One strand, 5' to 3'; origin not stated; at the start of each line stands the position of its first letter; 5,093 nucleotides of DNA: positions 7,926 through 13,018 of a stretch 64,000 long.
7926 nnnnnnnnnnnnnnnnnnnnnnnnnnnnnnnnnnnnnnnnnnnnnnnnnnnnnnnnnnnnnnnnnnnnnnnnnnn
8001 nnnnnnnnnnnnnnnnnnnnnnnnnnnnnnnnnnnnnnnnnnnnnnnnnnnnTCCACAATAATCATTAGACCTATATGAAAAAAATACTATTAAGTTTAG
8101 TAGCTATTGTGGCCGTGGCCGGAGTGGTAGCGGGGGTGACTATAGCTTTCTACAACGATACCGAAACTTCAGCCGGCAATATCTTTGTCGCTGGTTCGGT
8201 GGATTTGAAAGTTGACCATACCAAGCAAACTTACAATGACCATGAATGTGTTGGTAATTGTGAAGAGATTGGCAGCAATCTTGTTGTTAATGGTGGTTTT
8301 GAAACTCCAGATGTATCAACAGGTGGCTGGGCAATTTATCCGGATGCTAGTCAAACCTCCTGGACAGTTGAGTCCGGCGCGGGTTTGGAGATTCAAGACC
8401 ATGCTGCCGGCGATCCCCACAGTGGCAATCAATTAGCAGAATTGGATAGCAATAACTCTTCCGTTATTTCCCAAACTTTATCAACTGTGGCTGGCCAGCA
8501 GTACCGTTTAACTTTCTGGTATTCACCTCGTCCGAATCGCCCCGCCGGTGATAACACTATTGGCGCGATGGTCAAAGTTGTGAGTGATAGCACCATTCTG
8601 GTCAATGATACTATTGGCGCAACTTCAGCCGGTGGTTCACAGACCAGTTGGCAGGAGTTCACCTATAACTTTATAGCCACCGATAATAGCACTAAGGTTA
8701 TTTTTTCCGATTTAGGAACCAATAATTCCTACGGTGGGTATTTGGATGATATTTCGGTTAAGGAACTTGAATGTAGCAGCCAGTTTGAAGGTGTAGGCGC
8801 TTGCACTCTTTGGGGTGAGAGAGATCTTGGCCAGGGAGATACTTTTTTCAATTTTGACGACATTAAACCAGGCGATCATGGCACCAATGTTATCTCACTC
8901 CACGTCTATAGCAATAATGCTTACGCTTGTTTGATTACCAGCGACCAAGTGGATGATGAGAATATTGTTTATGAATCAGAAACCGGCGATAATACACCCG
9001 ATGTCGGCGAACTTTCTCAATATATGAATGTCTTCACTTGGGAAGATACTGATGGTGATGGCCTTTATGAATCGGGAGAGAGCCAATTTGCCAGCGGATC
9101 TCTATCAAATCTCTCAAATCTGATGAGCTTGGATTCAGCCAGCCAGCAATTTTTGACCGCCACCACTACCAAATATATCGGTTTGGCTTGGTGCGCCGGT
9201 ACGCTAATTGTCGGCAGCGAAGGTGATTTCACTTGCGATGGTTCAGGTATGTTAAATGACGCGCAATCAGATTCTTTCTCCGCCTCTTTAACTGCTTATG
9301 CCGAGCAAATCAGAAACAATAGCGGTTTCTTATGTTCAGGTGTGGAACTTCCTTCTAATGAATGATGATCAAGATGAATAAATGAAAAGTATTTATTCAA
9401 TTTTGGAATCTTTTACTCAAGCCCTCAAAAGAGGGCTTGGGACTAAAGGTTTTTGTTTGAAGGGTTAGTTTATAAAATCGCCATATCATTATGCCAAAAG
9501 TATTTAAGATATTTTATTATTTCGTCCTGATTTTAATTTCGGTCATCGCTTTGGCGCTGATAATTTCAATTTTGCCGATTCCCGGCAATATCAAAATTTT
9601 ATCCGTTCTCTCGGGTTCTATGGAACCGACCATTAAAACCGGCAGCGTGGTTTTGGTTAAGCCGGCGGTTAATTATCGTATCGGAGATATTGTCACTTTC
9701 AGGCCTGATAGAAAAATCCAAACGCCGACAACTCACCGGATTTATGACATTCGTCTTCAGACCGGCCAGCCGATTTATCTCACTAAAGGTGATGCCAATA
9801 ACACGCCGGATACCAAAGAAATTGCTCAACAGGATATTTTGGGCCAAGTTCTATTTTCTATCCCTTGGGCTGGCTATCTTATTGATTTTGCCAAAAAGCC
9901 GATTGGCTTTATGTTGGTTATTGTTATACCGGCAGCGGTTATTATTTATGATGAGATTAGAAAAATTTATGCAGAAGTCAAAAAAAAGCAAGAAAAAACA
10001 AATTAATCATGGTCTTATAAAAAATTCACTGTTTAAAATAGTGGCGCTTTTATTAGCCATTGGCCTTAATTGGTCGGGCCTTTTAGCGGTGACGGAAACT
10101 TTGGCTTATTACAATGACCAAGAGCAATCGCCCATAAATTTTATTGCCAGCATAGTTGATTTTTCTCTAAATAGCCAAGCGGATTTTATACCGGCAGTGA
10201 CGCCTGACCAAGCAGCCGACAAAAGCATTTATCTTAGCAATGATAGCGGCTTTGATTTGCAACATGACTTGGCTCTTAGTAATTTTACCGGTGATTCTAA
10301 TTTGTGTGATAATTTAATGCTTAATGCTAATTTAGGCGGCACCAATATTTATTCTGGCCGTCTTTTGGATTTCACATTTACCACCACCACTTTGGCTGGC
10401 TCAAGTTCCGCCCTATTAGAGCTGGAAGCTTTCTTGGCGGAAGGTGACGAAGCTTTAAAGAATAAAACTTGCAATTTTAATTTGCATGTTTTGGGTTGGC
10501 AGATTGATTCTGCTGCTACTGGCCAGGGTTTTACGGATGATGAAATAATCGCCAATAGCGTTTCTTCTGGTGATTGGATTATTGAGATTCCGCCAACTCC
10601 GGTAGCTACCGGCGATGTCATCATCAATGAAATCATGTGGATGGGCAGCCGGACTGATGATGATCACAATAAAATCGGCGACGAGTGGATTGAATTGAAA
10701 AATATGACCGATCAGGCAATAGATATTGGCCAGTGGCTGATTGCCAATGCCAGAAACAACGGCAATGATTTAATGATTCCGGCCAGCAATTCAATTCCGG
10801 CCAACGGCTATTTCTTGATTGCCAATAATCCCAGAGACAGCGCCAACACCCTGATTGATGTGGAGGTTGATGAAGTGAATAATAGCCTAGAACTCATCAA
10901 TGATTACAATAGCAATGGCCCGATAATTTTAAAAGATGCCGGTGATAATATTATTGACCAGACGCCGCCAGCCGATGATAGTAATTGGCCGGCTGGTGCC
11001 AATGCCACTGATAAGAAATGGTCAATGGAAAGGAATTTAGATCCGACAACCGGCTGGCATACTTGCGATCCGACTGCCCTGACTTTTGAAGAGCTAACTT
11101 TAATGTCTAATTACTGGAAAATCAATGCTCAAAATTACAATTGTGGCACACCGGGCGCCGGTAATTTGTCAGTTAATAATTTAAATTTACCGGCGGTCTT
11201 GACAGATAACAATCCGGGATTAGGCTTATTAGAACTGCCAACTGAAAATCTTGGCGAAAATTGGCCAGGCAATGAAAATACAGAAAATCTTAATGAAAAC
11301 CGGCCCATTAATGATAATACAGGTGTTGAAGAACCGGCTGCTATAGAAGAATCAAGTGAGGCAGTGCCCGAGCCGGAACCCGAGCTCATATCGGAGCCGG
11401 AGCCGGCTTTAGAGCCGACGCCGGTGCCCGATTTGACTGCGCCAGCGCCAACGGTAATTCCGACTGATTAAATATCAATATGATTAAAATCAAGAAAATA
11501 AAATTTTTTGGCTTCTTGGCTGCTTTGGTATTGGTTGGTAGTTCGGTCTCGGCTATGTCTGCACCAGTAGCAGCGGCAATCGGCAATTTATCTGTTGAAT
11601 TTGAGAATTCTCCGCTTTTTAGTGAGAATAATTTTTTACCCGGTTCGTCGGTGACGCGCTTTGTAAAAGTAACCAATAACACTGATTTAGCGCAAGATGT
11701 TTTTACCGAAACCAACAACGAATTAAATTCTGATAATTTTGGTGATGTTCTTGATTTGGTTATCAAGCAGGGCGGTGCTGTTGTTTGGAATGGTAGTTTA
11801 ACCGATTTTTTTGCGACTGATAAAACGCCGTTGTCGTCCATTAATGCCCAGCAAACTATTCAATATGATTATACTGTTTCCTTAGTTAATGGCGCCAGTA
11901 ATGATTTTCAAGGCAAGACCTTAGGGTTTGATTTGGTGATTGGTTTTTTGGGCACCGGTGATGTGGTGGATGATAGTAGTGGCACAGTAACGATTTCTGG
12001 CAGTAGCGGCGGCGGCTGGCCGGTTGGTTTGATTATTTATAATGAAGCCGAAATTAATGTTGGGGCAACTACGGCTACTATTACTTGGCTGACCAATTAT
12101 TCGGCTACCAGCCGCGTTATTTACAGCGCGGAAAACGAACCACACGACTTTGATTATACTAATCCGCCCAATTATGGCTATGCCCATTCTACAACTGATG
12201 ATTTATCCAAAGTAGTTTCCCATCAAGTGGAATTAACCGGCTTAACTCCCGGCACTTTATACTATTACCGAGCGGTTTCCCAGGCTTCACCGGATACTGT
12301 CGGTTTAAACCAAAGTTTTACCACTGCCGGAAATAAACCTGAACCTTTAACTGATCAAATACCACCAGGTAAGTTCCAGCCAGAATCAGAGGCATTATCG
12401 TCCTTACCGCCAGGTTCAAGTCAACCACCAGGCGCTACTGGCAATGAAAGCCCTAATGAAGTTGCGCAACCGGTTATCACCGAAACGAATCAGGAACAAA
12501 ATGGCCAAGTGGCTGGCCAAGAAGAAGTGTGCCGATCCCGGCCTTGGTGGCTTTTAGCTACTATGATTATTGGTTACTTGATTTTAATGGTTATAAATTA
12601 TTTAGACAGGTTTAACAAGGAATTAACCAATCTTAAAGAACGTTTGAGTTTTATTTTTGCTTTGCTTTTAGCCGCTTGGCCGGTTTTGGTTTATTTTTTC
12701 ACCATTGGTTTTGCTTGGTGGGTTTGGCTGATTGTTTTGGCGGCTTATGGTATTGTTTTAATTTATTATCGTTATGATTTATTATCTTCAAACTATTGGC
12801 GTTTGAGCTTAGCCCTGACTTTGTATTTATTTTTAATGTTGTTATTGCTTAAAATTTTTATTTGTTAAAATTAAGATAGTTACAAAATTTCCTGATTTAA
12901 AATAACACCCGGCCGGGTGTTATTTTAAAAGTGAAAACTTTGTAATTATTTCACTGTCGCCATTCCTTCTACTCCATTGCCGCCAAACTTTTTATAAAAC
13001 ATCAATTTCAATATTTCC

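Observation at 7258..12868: TasA/camelysin-like fibre locus with a SipW-type signal peptidase, a lamin-tail-domain protein and an FN3-like anchor in a CPR-like genome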

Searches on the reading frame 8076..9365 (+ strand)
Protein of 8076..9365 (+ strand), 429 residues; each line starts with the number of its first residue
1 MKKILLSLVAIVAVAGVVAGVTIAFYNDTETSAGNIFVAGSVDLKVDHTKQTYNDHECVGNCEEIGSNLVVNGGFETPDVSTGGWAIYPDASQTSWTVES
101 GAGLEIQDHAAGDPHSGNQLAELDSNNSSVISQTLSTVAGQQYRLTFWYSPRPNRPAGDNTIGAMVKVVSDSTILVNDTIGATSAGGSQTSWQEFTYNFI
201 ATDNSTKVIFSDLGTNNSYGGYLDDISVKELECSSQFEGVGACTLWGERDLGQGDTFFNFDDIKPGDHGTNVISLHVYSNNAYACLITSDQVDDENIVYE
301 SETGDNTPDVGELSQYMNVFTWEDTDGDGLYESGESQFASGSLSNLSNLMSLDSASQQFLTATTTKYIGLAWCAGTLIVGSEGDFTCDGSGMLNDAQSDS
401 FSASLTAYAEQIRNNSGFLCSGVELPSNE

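Call 3: search_protein_families(library=pfam, proteins=[window:8076-9365:+], max_evalue=1)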
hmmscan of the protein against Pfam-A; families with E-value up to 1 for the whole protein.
window:8076-9365:+ (429 aa): 5 families
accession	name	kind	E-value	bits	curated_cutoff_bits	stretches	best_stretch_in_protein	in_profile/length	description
PF04862.18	DUF642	-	9.2e-09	35.7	27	1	69-229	2-157/157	Protein of unknown function (DUF642)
PF00629.30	MAM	-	1.1e-06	29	26.4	1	75-234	3-158/158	MAM domain, meprin/A5/mu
PF12389.13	Peptidase_M73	-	9e-05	22.8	22.5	1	2-49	4-50/196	Camelysin metallo-endopeptidase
PF08139.17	LPAM_1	-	0.088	13.7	20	1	1-16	1-16/18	Prokaryotic membrane lipoprotein lipid attachment site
PF01304.22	Gas_vesicle_C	-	0.14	12.4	21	1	352-366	4-18/33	Gas vesicles protein GVPc repeated domain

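Call 4: search_protein_families(library=ncbifam, proteins=[window:8076-9365:+], max_evalue=1)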
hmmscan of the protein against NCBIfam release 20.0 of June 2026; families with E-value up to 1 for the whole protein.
window:8076-9365:+ (429 aa): 4 families
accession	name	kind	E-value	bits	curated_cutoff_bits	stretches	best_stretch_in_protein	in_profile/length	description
TIGR04362.1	choice_anch_C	subfamily_domain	1.5e-21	77.2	120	1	68-228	1-157/157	choice-of-anchor C family protein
TIGR04088.1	cognate_SipW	domain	9.3e-05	22.5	19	1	9-42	2-34/34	SipW-dependent-type signal peptide-containing protein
NF033675.1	NTTRR-F1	subfamily_domain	0.022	14.9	70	1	67-147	3-65/155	NTTRR-F1 domain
NF045726.2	XXplasma_LP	domain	0.96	9.9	19.3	0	3-21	1-19/27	Vmc-like lipoprotein signal peptide domain-containing protein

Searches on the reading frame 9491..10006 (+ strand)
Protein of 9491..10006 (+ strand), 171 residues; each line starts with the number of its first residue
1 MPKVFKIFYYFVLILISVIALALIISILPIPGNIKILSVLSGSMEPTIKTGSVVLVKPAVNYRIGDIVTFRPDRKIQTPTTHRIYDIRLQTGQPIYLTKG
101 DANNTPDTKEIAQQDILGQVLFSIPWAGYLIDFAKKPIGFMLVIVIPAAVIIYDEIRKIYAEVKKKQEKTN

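Call 3: search_protein_families(library=pfam, proteins=[window:9491-10006:+], max_evalue=1)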
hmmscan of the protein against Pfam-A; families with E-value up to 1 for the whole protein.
window:9491-10006:+ (171 aa): 3 families
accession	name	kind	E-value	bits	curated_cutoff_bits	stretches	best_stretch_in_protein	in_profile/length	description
PF00717.28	Peptidase_S24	-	3.4e-07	30.4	23.3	1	26-98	27-92/116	Peptidase S24-like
PF10502.14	Peptidase_S26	-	6.1e-05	23.5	22.9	1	16-78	5-71/168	Signal peptidase, peptidase S26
PF14110.11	DUF4282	-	0.04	15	27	1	2-28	10-36/86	Domain of unknown function (DUF4282)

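Call 4: search_protein_families(library=ncbifam, proteins=[window:9491-10006:+], max_evalue=1)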
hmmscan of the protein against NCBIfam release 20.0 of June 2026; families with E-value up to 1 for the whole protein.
window:9491-10006:+ (171 aa): 4 families
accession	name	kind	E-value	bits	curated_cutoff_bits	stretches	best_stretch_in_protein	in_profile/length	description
TIGR02228.1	sigpep_I_arch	equivalog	1.6e-36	125.6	51.85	1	4-158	3-157/158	signal peptidase I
NF046067.1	SigPepSipWBacil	equivalog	3.3e-32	111.6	190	1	12-168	11-174/189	signal peptidase I SipW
TIGR02227.1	sigpep_I_bact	equivalog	8e-06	25.8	47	1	16-83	2-73/162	signal peptidase I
TIGR02754.1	sod_Ni_protease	equivalog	0.13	12.7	63.25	1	41-68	5-36/90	nickel-type superoxide dismutase maturation protease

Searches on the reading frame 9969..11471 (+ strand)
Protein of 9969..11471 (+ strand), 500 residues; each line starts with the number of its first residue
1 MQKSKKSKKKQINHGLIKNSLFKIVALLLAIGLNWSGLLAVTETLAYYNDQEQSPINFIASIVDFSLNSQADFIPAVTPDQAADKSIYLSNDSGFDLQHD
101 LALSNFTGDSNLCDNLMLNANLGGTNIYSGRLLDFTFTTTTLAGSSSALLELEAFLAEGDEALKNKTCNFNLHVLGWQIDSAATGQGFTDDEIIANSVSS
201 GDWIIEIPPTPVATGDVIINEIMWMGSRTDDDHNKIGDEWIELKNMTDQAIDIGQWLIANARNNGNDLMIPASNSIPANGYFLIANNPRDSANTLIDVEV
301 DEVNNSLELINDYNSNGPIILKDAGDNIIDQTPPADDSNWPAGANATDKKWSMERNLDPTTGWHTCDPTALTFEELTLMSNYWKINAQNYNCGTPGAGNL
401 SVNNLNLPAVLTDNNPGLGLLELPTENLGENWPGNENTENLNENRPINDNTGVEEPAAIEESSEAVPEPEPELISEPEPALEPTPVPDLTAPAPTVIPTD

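Call 3: search_protein_families(library=pfam, proteins=[window:9969-11471:+], max_evalue=1)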
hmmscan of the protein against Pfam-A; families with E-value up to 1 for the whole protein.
window:9969-11471:+ (500 aa): 2 families
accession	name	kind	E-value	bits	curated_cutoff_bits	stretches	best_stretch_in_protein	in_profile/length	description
PF00932.25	LTD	-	5.3e-14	52.9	34.3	1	213-331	4-104/109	Lamin Tail Domain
PF25075.1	DUF7799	-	0.042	14.4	27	0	190-233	28-71/110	Domain of unknown function (DUF7799)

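Call 4: search_protein_families(library=ncbifam, proteins=[window:9969-11471:+], max_evalue=1)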
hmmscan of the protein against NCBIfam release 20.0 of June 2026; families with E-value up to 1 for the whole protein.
window:9969-11471:+ (500 aa): 2 families
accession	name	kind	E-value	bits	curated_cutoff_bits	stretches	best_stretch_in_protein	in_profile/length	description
TIGR04088.1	cognate_SipW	domain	0.023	14.9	19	1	37-55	8-26/34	SipW-dependent-type signal peptide-containing protein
NF008082.0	PRK10819.1-3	equivalog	0.21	11.4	265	1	457-498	56-97/242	TonB system transport protein TonB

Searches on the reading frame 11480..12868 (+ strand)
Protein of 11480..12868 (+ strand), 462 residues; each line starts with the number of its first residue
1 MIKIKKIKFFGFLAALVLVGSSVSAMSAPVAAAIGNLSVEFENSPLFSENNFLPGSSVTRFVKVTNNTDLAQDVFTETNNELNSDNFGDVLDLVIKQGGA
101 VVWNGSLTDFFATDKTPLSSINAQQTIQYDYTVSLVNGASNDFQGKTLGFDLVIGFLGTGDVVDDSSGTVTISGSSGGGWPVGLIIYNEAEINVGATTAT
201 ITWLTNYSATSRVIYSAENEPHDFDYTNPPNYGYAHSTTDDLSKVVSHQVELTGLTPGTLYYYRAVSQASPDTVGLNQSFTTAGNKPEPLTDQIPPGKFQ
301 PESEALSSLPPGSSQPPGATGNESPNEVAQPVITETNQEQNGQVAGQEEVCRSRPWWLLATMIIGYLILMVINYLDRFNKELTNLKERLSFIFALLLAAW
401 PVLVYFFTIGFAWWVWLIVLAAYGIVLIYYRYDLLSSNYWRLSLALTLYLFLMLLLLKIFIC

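Call 3: search_protein_families(library=pfam, proteins=[window:11480-12868:+], max_evalue=1)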
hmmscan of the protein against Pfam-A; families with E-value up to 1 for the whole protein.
window:11480-12868:+ (462 aa): 4 families
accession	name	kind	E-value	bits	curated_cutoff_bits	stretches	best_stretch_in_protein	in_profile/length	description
PF16656.11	Pur_ac_phosph_N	-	4.9e-09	37.1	30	1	196-281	12-92/93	Purple acid Phosphatase, N-terminal domain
PF00041.27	fn3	-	0.025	15.2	25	1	193-266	10-69/84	Fibronectin type III domain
PF16655.11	PhoD_N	-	0.03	15.3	30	1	244-275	55-86/90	PhoD-like phosphatase, N-terminal domain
PF00487.30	FA_desaturase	-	0.11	12.7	29.7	1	349-439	90-186/253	Fatty acid desaturase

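Call 4: search_protein_families(library=ncbifam, proteins=[window:11480-12868:+], max_evalue=1)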
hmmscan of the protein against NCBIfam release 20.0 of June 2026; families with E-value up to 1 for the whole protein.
window:11480-12868:+ (462 aa): 0 families

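Call 48: find_homologous_proteins(query=window:11480-12865:+, max_evalue=0.001)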
Query window:11480-12865:+ (462 aa): 96 proteins with E <= 0.001 among 8000 candidates.
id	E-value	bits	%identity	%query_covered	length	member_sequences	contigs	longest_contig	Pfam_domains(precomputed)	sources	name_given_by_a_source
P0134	0.0e+0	1036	100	100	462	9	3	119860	PF16656.12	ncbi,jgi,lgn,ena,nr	ncbi:MAG: hypothetical protein A3B89_00880 [Candidatus Buchananbacteria bacterium RIFCSPHIGHO2_02_FU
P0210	1.6e-181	622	61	100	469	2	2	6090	PF16656.12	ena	-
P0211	3.4e-109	384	63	60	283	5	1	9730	PF16656.12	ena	-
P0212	1.1e-88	316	51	60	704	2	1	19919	PF00090.26,PF19028.7,PF16656.12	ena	-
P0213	7.7e-83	297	37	92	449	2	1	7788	PF16656.12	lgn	-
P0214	2.8e-75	272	37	100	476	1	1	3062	PF16656.12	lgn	-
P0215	4.2e-66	242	46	58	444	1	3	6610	PF16656.12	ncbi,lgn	-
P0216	2.3e-62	230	43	66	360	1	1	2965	PF16656.12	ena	-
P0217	6.3e-62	228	39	82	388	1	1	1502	PF16656.12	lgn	-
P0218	9.9e-61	224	45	58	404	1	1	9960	PF16656.12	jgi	-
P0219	9.5e-59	218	46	56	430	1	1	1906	PF16656.12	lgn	-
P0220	7.2e-58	215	43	62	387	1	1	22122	PF16656.12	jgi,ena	-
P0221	9.3e-58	214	39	82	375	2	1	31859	PF16656.12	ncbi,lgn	-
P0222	1.4e-57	214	45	53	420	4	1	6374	PF16656.12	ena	-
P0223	1.5e-57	214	45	55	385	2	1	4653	-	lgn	-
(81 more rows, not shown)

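Call 62: predict_structure(alignment_id=A3)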
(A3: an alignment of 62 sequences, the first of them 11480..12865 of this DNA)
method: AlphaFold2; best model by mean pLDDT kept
length: 462 residues; sequences in the alignment: 62
mean_pLDDT: 75.5   pTM: 0.44
mean pLDDT of the five models: 75.5, 73.7, 73.6, 72.7, 71.5
residues with pLDDT >= 90: 178; 70-90: 126; 50-70: 68; < 50: 90
segments of 3 or more residues with pLDDT < 50: 1-6, 16-25, 167-181, 297-309, 311-352
pLDDT, mean of each block of 10 residues (from residue 1): 47 47 54 85 85 88 96 94 91 97 97 96 98 93 85 90 63 34 79 94 94 98 95 97 96 97 93 93 88 53 44 43 42 39 42 60 76 67 64 71 59 65 74 67 75 71 49
secondary structure, 60 per line:
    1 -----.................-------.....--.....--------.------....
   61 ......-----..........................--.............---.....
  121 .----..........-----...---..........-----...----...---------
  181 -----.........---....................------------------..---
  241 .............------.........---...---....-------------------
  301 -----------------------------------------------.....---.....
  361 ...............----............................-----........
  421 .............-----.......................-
elements in order: H6-22 E30-34 E37-41 E57-66 E72-83 H84-90 E91-97 E100-106 H107-112 E116-121 E126-135 E147-156 E162-164 E169-171 E186-194 E198-217 E241-253 E260-268 E272-274 E278-281 H348-352 H356-375 H380-407 H413-433 H439-461
